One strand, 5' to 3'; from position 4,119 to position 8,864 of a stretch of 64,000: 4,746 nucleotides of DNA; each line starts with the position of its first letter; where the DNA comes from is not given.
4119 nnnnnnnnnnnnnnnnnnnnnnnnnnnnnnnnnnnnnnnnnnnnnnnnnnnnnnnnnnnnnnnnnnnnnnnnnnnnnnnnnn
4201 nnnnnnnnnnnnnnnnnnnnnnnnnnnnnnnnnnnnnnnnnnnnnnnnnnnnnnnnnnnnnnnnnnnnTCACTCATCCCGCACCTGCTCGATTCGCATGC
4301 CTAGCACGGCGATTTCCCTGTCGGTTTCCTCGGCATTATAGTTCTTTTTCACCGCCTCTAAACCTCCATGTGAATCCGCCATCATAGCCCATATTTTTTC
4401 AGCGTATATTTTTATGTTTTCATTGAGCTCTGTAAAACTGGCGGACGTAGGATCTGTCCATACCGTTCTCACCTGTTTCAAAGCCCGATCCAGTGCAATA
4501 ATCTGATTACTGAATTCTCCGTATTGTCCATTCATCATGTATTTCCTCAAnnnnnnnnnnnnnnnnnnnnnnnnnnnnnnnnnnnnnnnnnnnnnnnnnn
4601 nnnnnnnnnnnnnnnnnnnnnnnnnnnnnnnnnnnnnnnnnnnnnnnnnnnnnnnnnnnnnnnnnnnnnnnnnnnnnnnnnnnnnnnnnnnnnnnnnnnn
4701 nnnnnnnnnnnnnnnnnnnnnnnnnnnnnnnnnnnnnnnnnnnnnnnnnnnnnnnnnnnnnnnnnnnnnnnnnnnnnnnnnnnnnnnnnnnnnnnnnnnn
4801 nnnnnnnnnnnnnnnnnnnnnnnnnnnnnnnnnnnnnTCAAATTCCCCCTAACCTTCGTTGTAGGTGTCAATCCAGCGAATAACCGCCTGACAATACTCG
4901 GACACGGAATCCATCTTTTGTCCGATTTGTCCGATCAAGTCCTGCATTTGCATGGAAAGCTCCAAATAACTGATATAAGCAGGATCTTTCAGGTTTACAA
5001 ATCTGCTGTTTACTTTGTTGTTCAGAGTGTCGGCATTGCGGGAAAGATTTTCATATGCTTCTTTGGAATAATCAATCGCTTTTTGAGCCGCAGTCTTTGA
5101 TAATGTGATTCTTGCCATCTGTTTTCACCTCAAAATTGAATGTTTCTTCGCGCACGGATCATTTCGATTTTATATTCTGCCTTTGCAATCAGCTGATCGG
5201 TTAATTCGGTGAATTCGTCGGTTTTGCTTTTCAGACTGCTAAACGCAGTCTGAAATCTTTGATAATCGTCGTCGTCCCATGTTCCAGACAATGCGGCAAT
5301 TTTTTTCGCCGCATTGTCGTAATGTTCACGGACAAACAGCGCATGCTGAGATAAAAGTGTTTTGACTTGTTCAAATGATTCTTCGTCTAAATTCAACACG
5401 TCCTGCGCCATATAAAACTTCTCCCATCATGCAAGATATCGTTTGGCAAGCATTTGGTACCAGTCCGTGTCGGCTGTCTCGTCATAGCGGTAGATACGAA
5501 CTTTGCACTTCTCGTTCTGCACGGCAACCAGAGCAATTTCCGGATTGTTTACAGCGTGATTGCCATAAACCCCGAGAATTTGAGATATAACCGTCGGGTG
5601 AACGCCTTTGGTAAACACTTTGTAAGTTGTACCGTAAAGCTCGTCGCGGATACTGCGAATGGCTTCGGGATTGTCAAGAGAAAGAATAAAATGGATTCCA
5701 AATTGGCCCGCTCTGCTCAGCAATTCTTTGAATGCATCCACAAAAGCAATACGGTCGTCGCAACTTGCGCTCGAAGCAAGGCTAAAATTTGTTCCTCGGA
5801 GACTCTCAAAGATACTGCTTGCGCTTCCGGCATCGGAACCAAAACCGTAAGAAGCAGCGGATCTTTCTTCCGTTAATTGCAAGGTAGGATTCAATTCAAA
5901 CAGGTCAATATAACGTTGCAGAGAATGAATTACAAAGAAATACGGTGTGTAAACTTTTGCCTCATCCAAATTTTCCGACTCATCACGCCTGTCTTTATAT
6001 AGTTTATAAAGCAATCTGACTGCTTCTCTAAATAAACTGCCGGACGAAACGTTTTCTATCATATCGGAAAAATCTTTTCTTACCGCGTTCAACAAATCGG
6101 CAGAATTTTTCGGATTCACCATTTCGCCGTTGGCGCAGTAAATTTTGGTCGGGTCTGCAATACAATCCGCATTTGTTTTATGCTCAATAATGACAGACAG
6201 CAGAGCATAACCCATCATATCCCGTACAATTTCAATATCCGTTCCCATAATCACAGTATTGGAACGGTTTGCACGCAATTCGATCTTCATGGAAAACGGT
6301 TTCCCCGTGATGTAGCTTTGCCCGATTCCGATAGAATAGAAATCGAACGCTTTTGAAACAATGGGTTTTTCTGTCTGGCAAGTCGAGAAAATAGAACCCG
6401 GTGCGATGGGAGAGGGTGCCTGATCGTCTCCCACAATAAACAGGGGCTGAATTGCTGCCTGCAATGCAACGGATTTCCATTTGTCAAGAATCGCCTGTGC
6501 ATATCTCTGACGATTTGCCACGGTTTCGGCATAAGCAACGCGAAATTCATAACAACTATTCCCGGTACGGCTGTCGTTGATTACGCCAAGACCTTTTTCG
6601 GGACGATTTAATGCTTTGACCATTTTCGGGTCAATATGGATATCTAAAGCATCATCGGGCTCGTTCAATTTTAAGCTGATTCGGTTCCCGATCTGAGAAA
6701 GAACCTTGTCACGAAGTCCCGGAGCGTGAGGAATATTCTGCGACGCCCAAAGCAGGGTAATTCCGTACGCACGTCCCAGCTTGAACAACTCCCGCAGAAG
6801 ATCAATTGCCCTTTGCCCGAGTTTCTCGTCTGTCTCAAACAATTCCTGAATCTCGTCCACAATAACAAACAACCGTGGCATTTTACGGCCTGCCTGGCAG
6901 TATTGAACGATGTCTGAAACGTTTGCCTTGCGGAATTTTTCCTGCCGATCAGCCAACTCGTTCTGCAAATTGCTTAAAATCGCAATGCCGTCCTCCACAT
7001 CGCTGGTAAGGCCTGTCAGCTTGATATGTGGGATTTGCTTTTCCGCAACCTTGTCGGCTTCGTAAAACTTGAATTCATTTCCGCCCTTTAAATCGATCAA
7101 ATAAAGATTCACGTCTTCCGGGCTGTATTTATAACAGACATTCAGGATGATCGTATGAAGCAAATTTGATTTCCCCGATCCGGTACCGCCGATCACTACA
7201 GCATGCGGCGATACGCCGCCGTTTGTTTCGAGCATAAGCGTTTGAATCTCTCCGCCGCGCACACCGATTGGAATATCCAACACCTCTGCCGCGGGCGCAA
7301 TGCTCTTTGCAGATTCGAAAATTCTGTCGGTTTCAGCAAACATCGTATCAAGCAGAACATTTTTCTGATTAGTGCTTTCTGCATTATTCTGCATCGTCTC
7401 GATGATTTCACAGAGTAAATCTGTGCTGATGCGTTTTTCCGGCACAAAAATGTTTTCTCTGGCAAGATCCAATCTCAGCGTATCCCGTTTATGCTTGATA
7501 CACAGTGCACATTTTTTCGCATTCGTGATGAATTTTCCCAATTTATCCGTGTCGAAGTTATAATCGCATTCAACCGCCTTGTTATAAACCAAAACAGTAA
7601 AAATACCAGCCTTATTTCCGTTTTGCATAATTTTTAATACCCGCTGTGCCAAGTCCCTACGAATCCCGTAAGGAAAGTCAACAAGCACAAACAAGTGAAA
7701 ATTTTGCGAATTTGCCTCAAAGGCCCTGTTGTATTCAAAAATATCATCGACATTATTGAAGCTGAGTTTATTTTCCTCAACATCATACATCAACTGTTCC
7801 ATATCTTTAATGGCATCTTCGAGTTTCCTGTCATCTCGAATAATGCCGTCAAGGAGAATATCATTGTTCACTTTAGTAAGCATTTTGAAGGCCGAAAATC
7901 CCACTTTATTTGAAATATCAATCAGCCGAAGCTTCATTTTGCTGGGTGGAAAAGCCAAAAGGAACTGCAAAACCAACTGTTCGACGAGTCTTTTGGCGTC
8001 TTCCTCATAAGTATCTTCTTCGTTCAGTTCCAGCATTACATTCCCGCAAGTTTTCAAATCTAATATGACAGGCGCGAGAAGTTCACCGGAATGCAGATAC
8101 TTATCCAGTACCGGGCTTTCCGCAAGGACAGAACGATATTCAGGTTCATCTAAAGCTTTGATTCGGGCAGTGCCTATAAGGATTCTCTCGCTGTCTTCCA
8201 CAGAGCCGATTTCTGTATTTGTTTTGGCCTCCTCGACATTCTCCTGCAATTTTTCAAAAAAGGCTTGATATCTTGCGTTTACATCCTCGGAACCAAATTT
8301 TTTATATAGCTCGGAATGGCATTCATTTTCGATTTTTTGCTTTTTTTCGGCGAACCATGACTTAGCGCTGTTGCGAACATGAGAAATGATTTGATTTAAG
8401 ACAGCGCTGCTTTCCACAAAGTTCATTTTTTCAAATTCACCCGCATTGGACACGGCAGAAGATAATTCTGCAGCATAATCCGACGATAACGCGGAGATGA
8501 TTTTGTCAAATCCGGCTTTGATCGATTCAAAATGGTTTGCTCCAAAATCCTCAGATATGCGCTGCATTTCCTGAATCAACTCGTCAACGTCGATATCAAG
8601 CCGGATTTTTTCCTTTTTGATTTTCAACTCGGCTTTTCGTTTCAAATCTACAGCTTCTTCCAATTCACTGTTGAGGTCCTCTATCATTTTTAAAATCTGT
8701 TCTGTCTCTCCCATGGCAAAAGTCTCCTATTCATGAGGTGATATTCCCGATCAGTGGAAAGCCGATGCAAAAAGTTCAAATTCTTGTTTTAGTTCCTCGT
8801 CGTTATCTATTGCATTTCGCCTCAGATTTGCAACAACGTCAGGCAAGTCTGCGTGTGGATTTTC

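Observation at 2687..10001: Candidate undescribed system: FtsK-gamma protein plus soluble FtsK/EssC-like ATPase operonically fused to a WXG100/Lap-like plus polymorphic-toxin-like cassette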

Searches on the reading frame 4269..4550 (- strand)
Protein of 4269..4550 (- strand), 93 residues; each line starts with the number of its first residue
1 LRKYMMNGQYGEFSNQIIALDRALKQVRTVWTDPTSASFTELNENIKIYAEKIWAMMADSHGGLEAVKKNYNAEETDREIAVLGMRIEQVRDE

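Call 4: search_protein_families(library=pfam, proteins=[window:4269-4550:-], max_evalue=1)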
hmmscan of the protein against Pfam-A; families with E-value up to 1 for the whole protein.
window:4269-4550:- (93 aa): 1 family
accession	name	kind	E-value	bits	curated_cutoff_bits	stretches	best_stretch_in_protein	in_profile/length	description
PF06013.18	WXG100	-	0.0027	18.4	27.3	1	11-74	21-84/86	Proteins of 100 residues with WXG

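Call 5: search_protein_families(library=ncbifam, proteins=[window:4269-4550:-], max_evalue=1)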
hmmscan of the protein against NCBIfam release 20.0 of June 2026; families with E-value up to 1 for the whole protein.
window:4269-4550:- (93 aa): 1 family
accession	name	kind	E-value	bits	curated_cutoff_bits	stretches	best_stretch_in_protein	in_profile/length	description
TIGR03930.1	WXG100_ESAT6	subfamily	0.1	12.8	44.85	1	7-76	17-86/90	WXG100 family type VII secretion target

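Call 6: search_protein_families(library=padloc, proteins=[window:4269-4550:-], max_evalue=1)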
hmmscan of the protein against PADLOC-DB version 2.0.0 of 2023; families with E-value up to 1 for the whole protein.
window:4269-4550:- (93 aa): 0 families

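Call 70: search_solved_structures(query=A8, max_evalue=1)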
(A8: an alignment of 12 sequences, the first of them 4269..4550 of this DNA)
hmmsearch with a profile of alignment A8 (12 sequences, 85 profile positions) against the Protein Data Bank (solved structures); distinct sequences matched with E-value up to 1: 5.
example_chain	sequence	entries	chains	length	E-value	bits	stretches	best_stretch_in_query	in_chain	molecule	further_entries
2ncm_A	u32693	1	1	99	0.076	16.7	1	6-60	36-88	NEURAL CELL ADHESION MOLECULE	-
5aea_A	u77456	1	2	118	0.11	16.2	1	6-43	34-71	NEURAL CELL ADHESION MOLECULE 1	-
1epf_A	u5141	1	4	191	0.27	14.9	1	6-60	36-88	PROTEIN (NEURAL CELL ADHESION MOLECULE)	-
1qz1_A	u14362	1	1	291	0.48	14.1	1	6-59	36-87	Neural cell adhesion molecule 1, 140 kDa isoform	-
8b6v_A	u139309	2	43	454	0.72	13.5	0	24-68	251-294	Mpf2Ba1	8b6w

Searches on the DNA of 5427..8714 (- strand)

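Call 124: search_rna_families(sources=[L026, L001], threshold=gathering)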
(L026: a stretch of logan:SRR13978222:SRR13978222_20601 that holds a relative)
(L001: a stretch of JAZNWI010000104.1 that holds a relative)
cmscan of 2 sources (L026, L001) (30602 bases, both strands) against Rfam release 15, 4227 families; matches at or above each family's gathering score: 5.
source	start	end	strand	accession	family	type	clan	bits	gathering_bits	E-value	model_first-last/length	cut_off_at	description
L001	1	130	+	RF02541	LSU_rRNA_bacteria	Gene; rRNA;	CL00112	93.7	50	9.5e-27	2797-2925/2925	5'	Bacterial large subunit ribosomal RNA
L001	423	539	+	RF00001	5S_rRNA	Gene; rRNA;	CL00113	91.6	38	9.2e-19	1-120/120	no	5S ribosomal RNA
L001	567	639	+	RF00005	tRNA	Gene; tRNA;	CL00001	69.7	29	1.8e-13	1-71/71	no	tRNA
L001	189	261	+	RF00005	tRNA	Gene; tRNA;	CL00001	66.6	29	1.3e-12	1-71/71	no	tRNA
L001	270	342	+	RF00005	tRNA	Gene; tRNA;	CL00001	59.8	29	9.6e-11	1-71/71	no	tRNA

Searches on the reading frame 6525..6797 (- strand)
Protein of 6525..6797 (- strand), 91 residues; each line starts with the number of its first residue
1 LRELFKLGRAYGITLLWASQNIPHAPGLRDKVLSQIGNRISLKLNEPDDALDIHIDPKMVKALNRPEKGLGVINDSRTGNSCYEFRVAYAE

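Call 39: find_related_loci(query=A2, collection=metagenome_contigs, flank=10000)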
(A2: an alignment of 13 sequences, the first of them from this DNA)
Query A2 (91 aa) in metagenome_contigs; peptide patterns used: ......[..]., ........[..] (x = any residue, [..] = any of these).
57 stretches matched a pattern; 6 encode a relative of the query (tblastn E <= 1e-3); 6 distinct loci.
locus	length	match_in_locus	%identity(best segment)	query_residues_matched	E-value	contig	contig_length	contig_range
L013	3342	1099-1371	95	1-91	6e-59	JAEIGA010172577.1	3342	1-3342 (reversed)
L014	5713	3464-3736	79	1-91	7e-47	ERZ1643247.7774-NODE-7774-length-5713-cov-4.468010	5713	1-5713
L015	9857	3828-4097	68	1-90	8e-41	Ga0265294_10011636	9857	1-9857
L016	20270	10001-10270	67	1-91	2e-36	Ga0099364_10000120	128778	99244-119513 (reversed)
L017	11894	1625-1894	66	1-91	1e-35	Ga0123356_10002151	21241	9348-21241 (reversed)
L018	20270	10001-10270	58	1-91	2e-32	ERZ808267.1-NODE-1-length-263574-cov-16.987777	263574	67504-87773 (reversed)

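Call 40: find_related_loci(query=A2, collection=viral_contigs, flank=10000)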
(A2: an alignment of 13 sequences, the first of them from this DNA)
Query A2 (91 aa) in viral_contigs; peptide patterns used: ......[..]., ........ (x = any residue, [..] = any of these).
3 stretches matched a pattern, but none encodes a relative of the query by tblastn (E <= 1e-3).

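Call 78: search_protein_families(library=pfam, proteins=[L018:17249-18589:+, L015:6322-7902:+, L015:8189-9499:+, L016:13356-14828:+, L017:5277-6875:+], max_evalue=0.01)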
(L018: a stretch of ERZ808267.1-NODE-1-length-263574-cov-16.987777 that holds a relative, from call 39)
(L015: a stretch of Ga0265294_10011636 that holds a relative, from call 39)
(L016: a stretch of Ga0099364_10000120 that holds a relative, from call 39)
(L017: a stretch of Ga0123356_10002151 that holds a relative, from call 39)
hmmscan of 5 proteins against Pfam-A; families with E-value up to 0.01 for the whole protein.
L018:17249-18589:+ (447 aa): 4 families
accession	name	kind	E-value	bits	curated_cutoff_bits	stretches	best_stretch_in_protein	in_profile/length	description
PF13676.11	TIR_2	-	1.6e-06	29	28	1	162-274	6-111/122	TIR domain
PF13717.11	Zn_ribbon_4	-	0.0061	16.9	30.3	0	25-42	4-21/36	zinc-ribbon domain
PF02635.20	DsrE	-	0.0077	16.8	22.7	0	143-169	61-87/116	DsrE/DsrF-like family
PF24575.1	TPR_Slam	-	0.0097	16.8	35.2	0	40-77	43-80/104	Surface lipoprotein assembly modifier, N-terminal TPR repeats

L015:6322-7902:+ (527 aa): 1 family
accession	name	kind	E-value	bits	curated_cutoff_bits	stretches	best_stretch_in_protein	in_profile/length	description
PF03496.20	ADPrib_exo_Tox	-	2e-11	44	23.4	1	339-498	31-179/196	ADP-ribosyltransferase exoenzyme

L015:8189-9499:+ (437 aa): 3 families
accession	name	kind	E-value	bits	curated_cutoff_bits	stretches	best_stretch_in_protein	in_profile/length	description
PF08308.17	PEGA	-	1.5e-22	79.7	20.8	2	292-333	2-43/71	PEGA domain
PF10551.15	MULE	-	0.0036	18.1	27.6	0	133-169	25-61/99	MULE transposase domain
PF20851.2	SidM_Rab1-act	-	0.0055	17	27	0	64-101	5-42/196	SidM, Rab1-activation domain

L016:13356-14828:+ (491 aa): 4 families
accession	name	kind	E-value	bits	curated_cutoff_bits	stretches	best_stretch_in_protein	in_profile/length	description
PF13306.12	LRR_5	-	1.5e-13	51.1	27.7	1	365-451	45-123/127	BspA type Leucine rich repeat region (6 copies)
PF13855.12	LRR_8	-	9.4e-05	22.5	27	1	362-409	11-57/61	Leucine rich repeat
PF11026.13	DUF2721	-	0.0051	17.1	28.3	0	168-267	18-115/129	Protein of unknown function (DUF2721)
PF12799.13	LRR_4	-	0.01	16.5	27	0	378-414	1-38/44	Leucine Rich repeats (2 copies)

L017:5277-6875:+ (533 aa): 4 families
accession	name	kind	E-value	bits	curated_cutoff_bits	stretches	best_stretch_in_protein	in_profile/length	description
PF13306.12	LRR_5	-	1.1e-13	51.6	27.7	1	387-488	1-102/127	BspA type Leucine rich repeat region (6 copies)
PF13855.12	LRR_8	-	0.00079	19.6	27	1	386-429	13-57/61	Leucine rich repeat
PF05055.17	DUF677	-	0.0009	18.7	29.1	1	143-224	76-156/336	Protein of unknown function (DUF677)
PF07331.16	TctB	-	0.0021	18.7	29.1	1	237-302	53-127/137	Tripartite tricarboxylate transporter TctB family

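Call 91: search_protein_families(library=pfam, proteins=[L018:18613-19530:+], max_evalue=0.01)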
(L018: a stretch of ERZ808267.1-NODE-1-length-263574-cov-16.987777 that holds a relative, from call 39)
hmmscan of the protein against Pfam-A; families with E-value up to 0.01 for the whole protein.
L018:18613-19530:+ (306 aa): 8 families
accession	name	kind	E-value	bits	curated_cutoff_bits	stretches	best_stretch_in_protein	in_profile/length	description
PF13421.11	Band_7_1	-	8.2e-25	88.1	24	1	33-224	16-203/211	SPFH domain-Band 7 family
PF13240.11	Zn_Ribbon_1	-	1.8e-08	34.3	25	1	284-305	1-22/23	zinc-ribbon domain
PF01145.31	Band_7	-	8.9e-06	26.3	23.6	1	40-237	7-164/176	SPFH domain / Band 7 family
PF12773.13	DZR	-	6.7e-05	23.4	27.3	1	285-303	1-19/45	Double zinc ribbon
PF13248.11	Zn_ribbon_3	-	8.8e-05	22.3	27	1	283-305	3-25/26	zinc-ribbon domain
PF24463.1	DUF7577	-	0.00075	19.5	28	1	283-305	3-25/27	Domain of unknown function (DUF7577)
PF17032.10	Zn_ribbon_15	-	0.00083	20.5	28.9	1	275-303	51-73/73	zinc-ribbon family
PF24460.1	DUF7575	-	0.00093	19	28.5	1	284-305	5-26/28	Domain of unknown function (DUF7575)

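Call 92: search_protein_families(library=pfam, proteins=[L017:6939-8819:+, L017:9174-10931:+, L018:13014-15107:+, L018:15202-17229:+, L016:6299-7831:+, L016:5050-6312:+, L015:171-1520:+], max_evalue=0.001)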
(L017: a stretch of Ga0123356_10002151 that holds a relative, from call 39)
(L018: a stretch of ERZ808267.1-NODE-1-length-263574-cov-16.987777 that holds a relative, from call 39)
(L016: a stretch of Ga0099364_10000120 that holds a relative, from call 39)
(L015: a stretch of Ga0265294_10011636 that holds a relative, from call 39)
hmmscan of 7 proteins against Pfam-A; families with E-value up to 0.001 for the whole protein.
L017:6939-8819:+ (627 aa): 1 family
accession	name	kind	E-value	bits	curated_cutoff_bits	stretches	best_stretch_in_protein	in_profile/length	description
PF01555.25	N6_N4_Mtase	-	1e-32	114.3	26.7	1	120-436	1-206/221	DNA methylase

L017:9174-10931:+ (586 aa): 2 families
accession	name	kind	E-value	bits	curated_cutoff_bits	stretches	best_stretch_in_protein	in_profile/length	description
PF00990.26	GGDEF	-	8.7e-48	162.6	23.8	1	423-582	2-161/161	Diguanylate cyclase, GGDEF domain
PF16927.11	HisKA_7TM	-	8.8e-19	68.7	28.6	1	9-215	3-212/224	N-terminal 7TM region of histidine kinase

L018:13014-15107:+ (698 aa): 2 families
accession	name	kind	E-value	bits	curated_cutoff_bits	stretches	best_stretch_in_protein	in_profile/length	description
PF13306.12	LRR_5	-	5.8e-22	78.4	27.7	3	456-517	12-71/127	BspA type Leucine rich repeat region (6 copies)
PF13855.12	LRR_8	-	3e-06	27.3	27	0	526-568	15-59/61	Leucine rich repeat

L018:15202-17229:+ (676 aa): 2 families
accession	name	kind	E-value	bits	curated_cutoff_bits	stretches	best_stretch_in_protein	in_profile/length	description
PF13306.12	LRR_5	-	9.5e-19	68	27.7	1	599-658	14-73/127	BspA type Leucine rich repeat region (6 copies)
PF13855.12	LRR_8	-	1.2e-06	28.6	27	0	499-548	9-60/61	Leucine rich repeat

L016:6299-7831:+ (511 aa): 5 families
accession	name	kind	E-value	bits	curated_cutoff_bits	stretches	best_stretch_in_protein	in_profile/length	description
PF08238.18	Sel1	-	5.8e-27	93.6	30.7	2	295-322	3-30/36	Sel1 repeat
PF13432.12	TPR_16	-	6.9e-06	26.8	32.7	1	232-293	1-62/65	Tetratricopeptide repeat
PF14559.12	TPR_19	-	7.4e-05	23.4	25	0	241-281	4-44/68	Tetratricopeptide repeat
PF13428.12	TPR_14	-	0.00015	22.6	23.5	0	231-271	4-44/44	Tetratricopeptide repeat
PF20225.4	DUF6584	-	0.00055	20.5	27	0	240-319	15-94/171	Family of unknown function (DUF6584)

L016:5050-6312:+ (421 aa): 3 families
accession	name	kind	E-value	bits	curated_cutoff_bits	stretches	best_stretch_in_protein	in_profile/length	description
PF13306.12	LRR_5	-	2e-51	173.6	27.7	2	279-393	15-126/127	BspA type Leucine rich repeat region (6 copies)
PF13855.12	LRR_8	-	1.9e-06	28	27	0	120-164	13-57/61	Leucine rich repeat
PF05725.18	FNIP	-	0.0002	21.8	21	0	156-171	24-40/44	FNIP Repeat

L015:171-1520:+ (450 aa): 3 families
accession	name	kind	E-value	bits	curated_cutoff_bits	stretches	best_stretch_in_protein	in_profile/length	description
PF13306.12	LRR_5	-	5.1e-54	182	27.7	2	27-155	1-126/127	BspA type Leucine rich repeat region (6 copies)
PF13855.12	LRR_8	-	1.9e-07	31.2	27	1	47-91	11-56/61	Leucine rich repeat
PF14262.12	Cthe_2159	-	5.8e-06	26.2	25.8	1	225-314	57-149/262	Carbohydrate-binding domain-containing protein Cthe_2159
